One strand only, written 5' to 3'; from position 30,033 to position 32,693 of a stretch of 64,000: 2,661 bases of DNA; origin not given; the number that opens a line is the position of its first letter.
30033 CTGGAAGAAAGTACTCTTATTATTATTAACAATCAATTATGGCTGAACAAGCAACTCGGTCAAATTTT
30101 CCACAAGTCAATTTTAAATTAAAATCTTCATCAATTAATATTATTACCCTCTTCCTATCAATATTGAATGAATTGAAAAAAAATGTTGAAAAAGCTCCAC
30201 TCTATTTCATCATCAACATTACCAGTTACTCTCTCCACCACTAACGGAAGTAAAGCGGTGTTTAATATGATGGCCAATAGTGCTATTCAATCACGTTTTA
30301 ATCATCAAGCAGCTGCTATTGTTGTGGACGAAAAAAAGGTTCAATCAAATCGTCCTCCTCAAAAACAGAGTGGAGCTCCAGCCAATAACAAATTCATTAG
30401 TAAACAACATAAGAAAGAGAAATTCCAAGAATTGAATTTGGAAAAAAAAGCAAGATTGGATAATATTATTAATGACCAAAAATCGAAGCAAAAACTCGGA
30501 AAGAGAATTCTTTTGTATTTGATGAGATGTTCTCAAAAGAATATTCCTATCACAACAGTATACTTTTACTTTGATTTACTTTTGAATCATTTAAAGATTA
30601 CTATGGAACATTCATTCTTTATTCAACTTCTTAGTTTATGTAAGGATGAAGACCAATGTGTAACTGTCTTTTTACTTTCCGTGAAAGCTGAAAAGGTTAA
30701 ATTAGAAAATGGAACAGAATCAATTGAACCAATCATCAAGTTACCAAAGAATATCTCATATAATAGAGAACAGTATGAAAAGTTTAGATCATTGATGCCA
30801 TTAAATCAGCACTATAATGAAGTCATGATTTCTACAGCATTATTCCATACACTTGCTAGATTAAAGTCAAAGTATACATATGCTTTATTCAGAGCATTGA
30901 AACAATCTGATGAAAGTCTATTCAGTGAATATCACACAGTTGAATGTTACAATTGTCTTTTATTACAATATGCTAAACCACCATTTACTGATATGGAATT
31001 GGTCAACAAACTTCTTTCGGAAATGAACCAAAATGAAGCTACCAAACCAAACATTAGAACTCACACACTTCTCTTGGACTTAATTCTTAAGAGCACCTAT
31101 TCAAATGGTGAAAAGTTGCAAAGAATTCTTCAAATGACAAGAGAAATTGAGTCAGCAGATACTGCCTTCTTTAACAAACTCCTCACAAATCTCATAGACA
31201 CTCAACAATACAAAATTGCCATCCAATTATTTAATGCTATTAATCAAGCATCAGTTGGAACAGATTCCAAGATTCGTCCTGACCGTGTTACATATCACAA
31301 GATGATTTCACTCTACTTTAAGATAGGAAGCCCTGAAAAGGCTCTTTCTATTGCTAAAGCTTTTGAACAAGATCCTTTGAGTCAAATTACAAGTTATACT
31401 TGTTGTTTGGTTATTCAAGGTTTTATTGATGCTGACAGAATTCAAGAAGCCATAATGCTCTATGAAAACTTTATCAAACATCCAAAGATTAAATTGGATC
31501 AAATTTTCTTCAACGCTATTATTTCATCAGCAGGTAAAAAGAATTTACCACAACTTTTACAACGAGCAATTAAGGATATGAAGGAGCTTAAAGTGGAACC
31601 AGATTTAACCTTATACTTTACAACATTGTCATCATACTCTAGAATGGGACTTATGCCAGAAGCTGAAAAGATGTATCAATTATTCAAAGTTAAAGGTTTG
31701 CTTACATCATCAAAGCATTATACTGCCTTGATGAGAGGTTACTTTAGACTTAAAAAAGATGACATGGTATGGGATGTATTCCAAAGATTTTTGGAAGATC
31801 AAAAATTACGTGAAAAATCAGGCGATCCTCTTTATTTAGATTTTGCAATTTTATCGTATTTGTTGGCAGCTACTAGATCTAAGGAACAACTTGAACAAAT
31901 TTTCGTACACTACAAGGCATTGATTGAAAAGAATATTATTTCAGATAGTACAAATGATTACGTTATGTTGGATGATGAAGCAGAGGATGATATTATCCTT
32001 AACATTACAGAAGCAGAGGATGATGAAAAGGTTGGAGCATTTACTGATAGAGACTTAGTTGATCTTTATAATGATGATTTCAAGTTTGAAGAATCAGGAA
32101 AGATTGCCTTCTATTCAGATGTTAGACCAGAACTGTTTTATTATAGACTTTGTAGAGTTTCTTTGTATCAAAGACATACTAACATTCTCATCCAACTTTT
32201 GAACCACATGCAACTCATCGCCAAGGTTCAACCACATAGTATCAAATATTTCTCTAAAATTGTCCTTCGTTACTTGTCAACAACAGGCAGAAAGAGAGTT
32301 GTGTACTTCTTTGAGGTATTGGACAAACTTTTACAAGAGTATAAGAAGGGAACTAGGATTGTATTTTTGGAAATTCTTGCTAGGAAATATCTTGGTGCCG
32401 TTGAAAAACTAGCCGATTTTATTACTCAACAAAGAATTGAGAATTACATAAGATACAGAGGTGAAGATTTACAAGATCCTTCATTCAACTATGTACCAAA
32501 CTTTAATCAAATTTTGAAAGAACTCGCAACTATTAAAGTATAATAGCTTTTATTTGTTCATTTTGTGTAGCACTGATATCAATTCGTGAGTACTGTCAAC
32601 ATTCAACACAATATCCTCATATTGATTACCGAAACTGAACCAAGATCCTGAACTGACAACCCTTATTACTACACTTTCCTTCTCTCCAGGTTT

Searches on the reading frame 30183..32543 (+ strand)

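Call 32: search_protein_families(library=pfam, proteins=[window:30183-32543:+], max_evalue=0.001)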
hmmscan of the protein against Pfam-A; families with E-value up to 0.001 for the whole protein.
window:30183-32543:+ (786 aa): 4 families
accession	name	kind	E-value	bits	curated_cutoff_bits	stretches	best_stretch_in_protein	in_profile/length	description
PF13041.12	PPR_2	-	2.8e-19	69.4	30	0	253-299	3-46/50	PPR repeat family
PF01535.26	PPR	-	6.6e-13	48.4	25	0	369-390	1-22/31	PPR repeat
PF13812.12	PPR_3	-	7.4e-08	32.8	25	0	435-480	10-55/63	Pentatricopeptide repeat domain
PF19189.6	Mtf2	-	2.9e-05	24.3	27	1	190-306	53-162/195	Mtf2 family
